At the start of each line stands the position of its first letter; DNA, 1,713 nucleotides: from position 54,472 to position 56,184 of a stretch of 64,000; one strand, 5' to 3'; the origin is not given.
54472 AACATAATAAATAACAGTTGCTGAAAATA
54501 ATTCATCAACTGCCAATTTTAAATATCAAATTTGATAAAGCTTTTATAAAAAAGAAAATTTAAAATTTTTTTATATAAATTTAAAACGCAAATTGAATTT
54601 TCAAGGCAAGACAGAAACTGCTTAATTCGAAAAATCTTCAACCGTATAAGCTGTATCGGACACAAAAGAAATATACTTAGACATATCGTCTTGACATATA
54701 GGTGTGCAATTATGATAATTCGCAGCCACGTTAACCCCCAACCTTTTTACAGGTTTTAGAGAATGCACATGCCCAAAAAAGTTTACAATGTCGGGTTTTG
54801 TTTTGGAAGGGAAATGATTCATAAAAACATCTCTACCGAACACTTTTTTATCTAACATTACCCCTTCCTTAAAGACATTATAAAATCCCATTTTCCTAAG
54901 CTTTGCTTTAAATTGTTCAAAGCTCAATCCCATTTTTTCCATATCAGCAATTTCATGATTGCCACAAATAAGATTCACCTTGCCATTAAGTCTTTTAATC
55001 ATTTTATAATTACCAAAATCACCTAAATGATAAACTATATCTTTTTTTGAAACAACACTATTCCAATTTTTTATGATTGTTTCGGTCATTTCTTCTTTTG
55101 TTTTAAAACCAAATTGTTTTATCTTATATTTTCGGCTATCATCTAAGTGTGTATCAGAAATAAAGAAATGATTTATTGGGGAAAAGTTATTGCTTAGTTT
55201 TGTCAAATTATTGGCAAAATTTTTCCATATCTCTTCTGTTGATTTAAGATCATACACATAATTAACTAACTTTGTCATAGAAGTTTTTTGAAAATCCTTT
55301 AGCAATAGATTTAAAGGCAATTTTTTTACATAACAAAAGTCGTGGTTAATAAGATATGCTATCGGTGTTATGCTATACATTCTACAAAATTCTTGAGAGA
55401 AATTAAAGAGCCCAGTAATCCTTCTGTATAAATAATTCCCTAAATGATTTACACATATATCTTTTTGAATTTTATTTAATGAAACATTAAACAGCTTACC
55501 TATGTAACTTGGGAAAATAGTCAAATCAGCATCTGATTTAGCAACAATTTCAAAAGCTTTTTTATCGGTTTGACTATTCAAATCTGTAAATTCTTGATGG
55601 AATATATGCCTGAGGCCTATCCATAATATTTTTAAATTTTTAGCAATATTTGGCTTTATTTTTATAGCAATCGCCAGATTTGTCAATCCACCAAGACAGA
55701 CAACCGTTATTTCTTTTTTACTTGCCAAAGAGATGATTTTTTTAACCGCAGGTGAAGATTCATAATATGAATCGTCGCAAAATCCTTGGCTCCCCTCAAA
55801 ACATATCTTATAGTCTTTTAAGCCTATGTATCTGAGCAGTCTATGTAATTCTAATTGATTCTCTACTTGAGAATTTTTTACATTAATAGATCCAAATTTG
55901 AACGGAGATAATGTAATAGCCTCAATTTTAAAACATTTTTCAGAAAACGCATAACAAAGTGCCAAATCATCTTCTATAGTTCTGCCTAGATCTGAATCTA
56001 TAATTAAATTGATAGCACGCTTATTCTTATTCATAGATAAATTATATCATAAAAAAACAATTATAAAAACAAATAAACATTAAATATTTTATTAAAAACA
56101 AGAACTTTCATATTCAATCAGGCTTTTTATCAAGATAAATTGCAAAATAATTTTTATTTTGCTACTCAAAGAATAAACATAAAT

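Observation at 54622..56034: Nucleoside-hydrolase-like / metallophosphoesterase fusion inserted between the spoIIA and spoVA operons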

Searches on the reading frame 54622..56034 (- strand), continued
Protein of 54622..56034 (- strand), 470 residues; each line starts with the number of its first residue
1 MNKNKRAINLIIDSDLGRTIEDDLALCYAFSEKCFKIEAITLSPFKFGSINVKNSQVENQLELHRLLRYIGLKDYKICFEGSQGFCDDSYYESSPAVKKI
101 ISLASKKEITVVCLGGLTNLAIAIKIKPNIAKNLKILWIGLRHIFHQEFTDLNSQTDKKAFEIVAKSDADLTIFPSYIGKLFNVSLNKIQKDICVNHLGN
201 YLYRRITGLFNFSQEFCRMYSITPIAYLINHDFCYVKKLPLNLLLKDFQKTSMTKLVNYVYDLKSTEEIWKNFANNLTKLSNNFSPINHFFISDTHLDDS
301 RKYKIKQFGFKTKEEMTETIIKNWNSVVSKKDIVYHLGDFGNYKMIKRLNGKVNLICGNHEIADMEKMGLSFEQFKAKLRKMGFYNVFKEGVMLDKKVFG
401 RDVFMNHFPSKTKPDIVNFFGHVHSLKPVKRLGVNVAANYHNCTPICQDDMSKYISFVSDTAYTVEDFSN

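Call 45: search_protein_families(library=pfam, proteins=[L004:11115-11831:+, L013:5437-6954:+, L014:12819-13721:+, L021:1485-2150:+, L021:2126-2668:-, L036:7337-8014:+, L012:373-1323:+, L003:2354-3361:+, L026:4358-5092:+, L032:11201-12565:+], max_evalue=0.001)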
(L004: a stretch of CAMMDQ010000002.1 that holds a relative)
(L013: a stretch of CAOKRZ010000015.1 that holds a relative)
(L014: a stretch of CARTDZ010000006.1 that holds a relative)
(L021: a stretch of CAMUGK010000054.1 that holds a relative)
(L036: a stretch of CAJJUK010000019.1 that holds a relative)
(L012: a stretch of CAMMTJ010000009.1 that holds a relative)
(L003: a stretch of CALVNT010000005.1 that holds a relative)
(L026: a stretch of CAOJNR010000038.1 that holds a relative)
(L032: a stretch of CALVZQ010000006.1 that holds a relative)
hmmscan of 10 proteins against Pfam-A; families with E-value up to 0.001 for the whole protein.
L004:11115-11831:+ (238 aa): 1 family
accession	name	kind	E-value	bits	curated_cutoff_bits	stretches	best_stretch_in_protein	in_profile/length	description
PF07505.17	DUF5131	-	1.9e-35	123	28.9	1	4-211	10-217/243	Protein of unknown function (DUF5131)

L013:5437-6954:+ (505 aa): 4 families
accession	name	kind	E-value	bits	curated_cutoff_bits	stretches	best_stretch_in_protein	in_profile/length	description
PF16363.11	GDP_Man_Dehyd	-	3.1e-10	40.5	27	1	6-160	3-161/332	GDP-mannose 4,6 dehydratase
PF01073.25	3Beta_HSD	-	7.5e-08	32.2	22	1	6-166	3-160/280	3-beta hydroxysteroid dehydrogenase/isomerase family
PF04321.23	RmlD_sub_bind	-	1.7e-05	24.5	27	1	59-183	35-154/287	RmlD substrate binding domain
PF07993.18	NAD_binding_4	-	0.00018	21.2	20.1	1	6-136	2-148/258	Male sterility protein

L014:12819-13721:+ (300 aa): 12 families
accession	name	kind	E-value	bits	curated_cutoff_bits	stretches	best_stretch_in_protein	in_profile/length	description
PF00037.32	Fer4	-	4.7e-11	42.5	21.1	2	220-238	6-24/24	4Fe-4S binding domain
PF12838.12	Fer4_7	-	1.1e-09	39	27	1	192-236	1-52/52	4Fe-4S dicluster domain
PF12724.12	Flavodoxin_5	-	3.2e-09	37.7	27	1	4-88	1-84/145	Flavodoxin domain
PF13484.11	Fer4_16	-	1.2e-07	32.8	30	0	221-264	1-43/66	4Fe-4S double cluster binding domain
PF13187.11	Fer4_9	-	2.2e-07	31.3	27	1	192-237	1-52/52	4Fe-4S dicluster domain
PF12837.12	Fer4_6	-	5.5e-07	29.7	25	0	220-237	7-24/24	4Fe-4S binding domain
PF14697.11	Fer4_21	-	1.9e-06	28.3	35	1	191-238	6-58/59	4Fe-4S dicluster domain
PF13237.11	Fer4_10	-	1.9e-06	28.2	25.5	1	187-233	3-53/53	4Fe-4S dicluster domain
PF12797.12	Fer4_2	-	7e-06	26.1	24.5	0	189-205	6-22/22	4Fe-4S binding domain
PF12798.12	Fer4_3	-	1.6e-05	25.8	27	0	193-206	1-14/15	4Fe-4S binding domain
PF12682.12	Flavodoxin_4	-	0.00017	21.5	24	0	40-90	66-114/155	Flavodoxin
PF25160.1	LdpA_Fe-S-bd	-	0.00053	20.2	27.6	0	189-210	24-45/49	LdpA Fe-S cluster-binding domain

L021:1485-2150:+ (221 aa): 4 families
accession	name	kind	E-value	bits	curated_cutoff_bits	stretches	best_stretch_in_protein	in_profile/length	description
PF00132.30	Hexapep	-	3.1e-15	55.6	27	2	55-89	2-36/36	Bacterial transferase hexapeptide (six repeats)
PF25084.1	LbH_EIF2B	-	1e-13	51.6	54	1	55-138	4-86/105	EIF2B subunit epsilon LbH domain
PF24894.1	Hexapep_GlmU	-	6.9e-05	23.4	23.3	0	90-148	34-93/104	GlmU-like, C-terminal hexapeptide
PF25087.1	GMPPB_C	-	0.00013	22.1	39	0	71-143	3-75/110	GMPPB C-terminal domain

L021:2126-2668:- (180 aa): 2 families
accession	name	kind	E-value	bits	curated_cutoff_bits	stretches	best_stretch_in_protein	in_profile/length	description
PF06414.18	Zeta_toxin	-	0.00022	21.2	22.3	1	2-99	14-116/199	Zeta toxin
PF13671.12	AAA_33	-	0.00048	20.9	27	1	7-84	2-76/143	AAA domain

L036:7337-8014:+ (225 aa): 3 families
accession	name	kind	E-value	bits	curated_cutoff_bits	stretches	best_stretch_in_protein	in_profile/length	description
PF13023.12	HD_3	-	8.4e-27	94.5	22.5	1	23-165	2-143/165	HD domain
PF12917.13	YfbR-like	-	8.9e-10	39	25.9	1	34-98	13-80/182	5'-deoxynucleotidase YfbR-like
PF01966.28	HD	-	0.00079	20.1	22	0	47-150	1-116/116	HD domain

L012:373-1323:+ (316 aa): 0 families

L003:2354-3361:+ (335 aa): 1 family
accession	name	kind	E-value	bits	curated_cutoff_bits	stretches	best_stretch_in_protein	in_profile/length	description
PF11449.14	ArsP_2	-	2.4e-21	76.7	32.5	2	24-145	26-131/359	Putative, 10TM heavy-metal exporter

L026:4358-5092:+ (244 aa): 0 families

L032:11201-12565:+ (454 aa): 17 families
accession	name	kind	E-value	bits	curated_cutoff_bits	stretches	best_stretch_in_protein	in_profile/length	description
PF02224.24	Cytidylate_kin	-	1.9e-118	394.1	26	2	4-219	1-210/211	Cytidylate kinase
PF13189.12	Cytidylate_kin2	-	1.1e-16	62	28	2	3-183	1-150/176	Cytidylate kinase-like family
PF13238.12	AAA_18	-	1.8e-11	45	29.4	1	4-155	1-107/128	AAA domain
PF01712.25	dNK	-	2.6e-09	37.6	27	0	230-257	1-28/203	Deoxynucleoside kinase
PF13207.12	AAA_17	-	1.5e-08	35.5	27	0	8-39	2-31/136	AAA domain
PF00004.35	AAA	-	4.5e-08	34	21.2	1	8-102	5-93/131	ATPase family associated with various cellular activities (AAA)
PF01202.28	SKI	-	6e-06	26.9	22.1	0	237-258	2-23/159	Shikimate kinase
PF01583.26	APS_kinase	-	1.4e-05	25.6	21.1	0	4-32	5-36/152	Adenylylsulphate kinase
PF13401.12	AAA_22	-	2.5e-05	25.1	27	0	4-90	8-105/130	AAA domain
PF00005.33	ABC_tran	-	5.7e-05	24.2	25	0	4-26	14-36/137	ABC transporter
PF13671.12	AAA_33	-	0.00012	22.8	27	0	7-41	5-37/143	AAA domain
PF13521.12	AAA_28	-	0.00027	21.6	27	0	230-256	2-28/164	AAA domain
PF20693.3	YobI-ATPase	-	0.00032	20.8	27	0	216-250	3-37/363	YobI-like P-loop NTPase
PF24883.2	NPHP3_N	-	0.00056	20.6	24.8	0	230-291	25-79/164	Nephrocystin 3, N-terminal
PF00910.28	RNA_helicase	-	0.0006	20.7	21.5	0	5-38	2-35/105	RNA helicase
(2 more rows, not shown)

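Call 55: find_encoding_contigs(protein=P0001, flank=6000, max_places=3)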
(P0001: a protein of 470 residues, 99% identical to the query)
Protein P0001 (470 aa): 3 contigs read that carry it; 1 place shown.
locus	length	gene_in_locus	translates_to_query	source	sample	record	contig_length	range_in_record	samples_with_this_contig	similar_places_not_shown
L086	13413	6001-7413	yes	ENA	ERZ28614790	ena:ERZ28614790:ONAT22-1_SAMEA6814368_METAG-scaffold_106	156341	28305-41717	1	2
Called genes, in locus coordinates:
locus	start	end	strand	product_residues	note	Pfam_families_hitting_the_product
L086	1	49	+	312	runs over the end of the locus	-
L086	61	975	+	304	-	PF11449:ArsP_2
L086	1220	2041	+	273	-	PF02645:DegV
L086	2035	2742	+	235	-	PF00106:adh_short, PF01370:Epimerase, PF08659:KR, PF13561:adh_short_C2, PF23441:SDR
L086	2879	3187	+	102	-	PF01740:STAS, PF13466:STAS_2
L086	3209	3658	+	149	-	PF13581:HATPase_c_2, PF02518:HATPase_c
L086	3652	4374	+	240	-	PF04542:Sigma70_r2, PF04539:Sigma70_r3 (weak), PF04545:Sigma70_r4, PF08281:Sigma70_r4_2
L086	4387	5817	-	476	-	-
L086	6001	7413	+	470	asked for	PF01156:IU_nuc_hydro, PF12850:Metallophos_2 (weak)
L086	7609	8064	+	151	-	PF03862:SpoVAC_SpoVAEB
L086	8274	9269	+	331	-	PF07451:SpoVAD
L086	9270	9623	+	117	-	PF03862:SpoVAC_SpoVAEB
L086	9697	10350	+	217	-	PF09560:Spore_YunB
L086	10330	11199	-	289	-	PF00849:PseudoU_synth_2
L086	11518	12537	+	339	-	PF02912:Phe_tRNA-synt_N, PF01409:tRNA-synt_2d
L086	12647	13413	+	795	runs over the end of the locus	PF01588:tRNA_bind, PF03483:B3_4, PF03484:B5, PF17759:tRNA_synthFbeta, PF03147:FDX-ACB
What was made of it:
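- Checked: An independent assembly (L086) has the same gene order (call 55).
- Tried and rejected: Misassembly: rejected, because L086 shows the same order (call 55).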

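Call 70: search_protein_representatives(alignment_id=A2)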
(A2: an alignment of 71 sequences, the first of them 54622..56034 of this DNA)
Query: 71 sequences, 468 profile positions. Proteins with E-value up to 0.001 (for the whole library): 20774; up to 1e-10: 8690; up to 1e-30: 243. The best 150 are listed.
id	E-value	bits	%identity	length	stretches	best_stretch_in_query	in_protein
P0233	2.0e-198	676.2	-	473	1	2-467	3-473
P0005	2.1e-192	656.4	-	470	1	2-463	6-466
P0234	6.7e-150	516.3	-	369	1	103-466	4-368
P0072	2.8e-123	428.5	-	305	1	174-467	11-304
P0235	1.5e-99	350.3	-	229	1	241-466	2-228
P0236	1.2e-71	258.3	-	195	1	6-187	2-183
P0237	1.5e-68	248.0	-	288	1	3-280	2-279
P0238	1.0e-66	242.0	-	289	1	5-281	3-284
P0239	9.8e-62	225.6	-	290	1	2-279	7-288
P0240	7.3e-61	222.7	-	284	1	3-258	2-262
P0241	2.4e-60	221.0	-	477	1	2-280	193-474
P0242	4.5e-59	216.8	-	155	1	2-157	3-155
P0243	1.0e-57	212.4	-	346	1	257-467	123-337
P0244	1.2e-57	212.1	-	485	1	1-284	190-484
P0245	1.3e-56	208.7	-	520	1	2-278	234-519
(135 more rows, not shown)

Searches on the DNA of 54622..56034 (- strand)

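Call 59: search_rna_families(sources=[L012, L013, L015, L017, L023, L030, L031, L035, L044], threshold=gathering)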
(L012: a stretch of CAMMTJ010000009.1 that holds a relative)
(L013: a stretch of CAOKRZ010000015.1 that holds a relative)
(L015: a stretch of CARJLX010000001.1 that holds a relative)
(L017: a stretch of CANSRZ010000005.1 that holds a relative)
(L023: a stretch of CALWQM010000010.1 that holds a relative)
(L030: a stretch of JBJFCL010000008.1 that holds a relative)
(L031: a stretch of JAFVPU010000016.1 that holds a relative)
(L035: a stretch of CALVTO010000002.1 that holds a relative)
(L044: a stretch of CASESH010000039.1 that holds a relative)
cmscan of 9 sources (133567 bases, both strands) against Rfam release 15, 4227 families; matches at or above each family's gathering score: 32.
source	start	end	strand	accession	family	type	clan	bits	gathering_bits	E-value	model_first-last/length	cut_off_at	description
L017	11244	11315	-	RF00005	tRNA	Gene; tRNA;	CL00001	76.4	29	1.1e-14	1-71/71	no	tRNA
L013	3571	3642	+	RF00005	tRNA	Gene; tRNA;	CL00001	76.1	29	1.4e-14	1-71/71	no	tRNA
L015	9272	9343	+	RF00005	tRNA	Gene; tRNA;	CL00001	76.1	29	1.4e-14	1-71/71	no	tRNA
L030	10044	10115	+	RF00005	tRNA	Gene; tRNA;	CL00001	75.4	29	2.2e-14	1-71/71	no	tRNA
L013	3426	3498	+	RF00005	tRNA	Gene; tRNA;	CL00001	72.3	29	1.5e-13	1-71/71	no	tRNA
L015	9195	9267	+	RF00005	tRNA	Gene; tRNA;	CL00001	72.3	29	1.5e-13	1-71/71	no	tRNA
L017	11719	11791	-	RF00005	tRNA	Gene; tRNA;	CL00001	72.3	29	1.5e-13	1-71/71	no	tRNA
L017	7744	7815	-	RF00005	tRNA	Gene; tRNA;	CL00001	72.2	29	1.6e-13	1-71/71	no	tRNA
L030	9964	10036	+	RF00005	tRNA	Gene; tRNA;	CL00001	72.1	29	1.8e-13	1-71/71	no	tRNA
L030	2497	2635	+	RF00557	L10_leader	Cis-reg; leader;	-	72.1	44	3.5e-09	1-138/138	no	Ribosomal protein L10 leader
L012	9692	9765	+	RF00005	tRNA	Gene; tRNA;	CL00001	71.8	29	2.1e-13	1-71/71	no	tRNA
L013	3057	3130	+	RF00005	tRNA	Gene; tRNA;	CL00001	71.8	29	2.1e-13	1-71/71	no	tRNA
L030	9644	9717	+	RF00005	tRNA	Gene; tRNA;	CL00001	71.2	29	3e-13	1-71/71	no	tRNA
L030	9883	9956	+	RF00005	tRNA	Gene; tRNA;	CL00001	68.4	29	1.8e-12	1-71/71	no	tRNA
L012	9806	9879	+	RF00005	tRNA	Gene; tRNA;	CL00001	67.6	29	2.9e-12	1-71/71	no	tRNA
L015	9097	9170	+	RF00005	tRNA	Gene; tRNA;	CL00001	66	29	8.3e-12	1-71/71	no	tRNA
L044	2835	2908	+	RF00005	tRNA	Gene; tRNA;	CL00001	65.8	29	9.1e-12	1-71/71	no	tRNA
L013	2962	3034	+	RF00005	tRNA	Gene; tRNA;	CL00001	65.7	29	9.8e-12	1-71/71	no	tRNA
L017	11873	11946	-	RF00005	tRNA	Gene; tRNA;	CL00001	65.6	29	1.1e-11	1-71/71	no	tRNA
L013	3166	3239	+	RF00005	tRNA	Gene; tRNA;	CL00001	65.4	29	1.2e-11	1-71/71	no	tRNA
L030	9534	9606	+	RF00005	tRNA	Gene; tRNA;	CL00001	64.6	29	2e-11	1-71/71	no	tRNA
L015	8897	8969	+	RF00005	tRNA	Gene; tRNA;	CL00001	64.1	29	2.8e-11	1-71/71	no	tRNA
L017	12112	12184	-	RF00005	tRNA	Gene; tRNA;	CL00001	64.1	29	2.8e-11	1-71/71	no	tRNA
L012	9584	9656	+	RF00005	tRNA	Gene; tRNA;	CL00001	63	29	5.4e-11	1-71/71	no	tRNA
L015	9001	9074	+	RF00005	tRNA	Gene; tRNA;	CL00001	61.8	29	1.2e-10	1-71/71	no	tRNA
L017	11998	12071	-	RF00005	tRNA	Gene; tRNA;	CL00001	61.8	29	1.2e-10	1-71/71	no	tRNA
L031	13692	13776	+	RF00005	tRNA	Gene; tRNA;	CL00001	58.7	29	8.5e-10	1-71/71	no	tRNA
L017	11003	11084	-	RF00005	tRNA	Gene; tRNA;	CL00001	58.3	29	1.1e-09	1-71/71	no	tRNA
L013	3681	3762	+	RF00005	tRNA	Gene; tRNA;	CL00001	57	29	2.5e-09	1-71/71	no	tRNA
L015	9582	9663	+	RF00005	tRNA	Gene; tRNA;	CL00001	55.3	29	7.1e-09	1-71/71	no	tRNA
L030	10164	10245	+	RF00005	tRNA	Gene; tRNA;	CL00001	55.3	29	7.2e-09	1-71/71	no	tRNA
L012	9910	9962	+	RF00005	tRNA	Gene; tRNA;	CL00001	36.9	29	0.00085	1-51/71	3'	tRNA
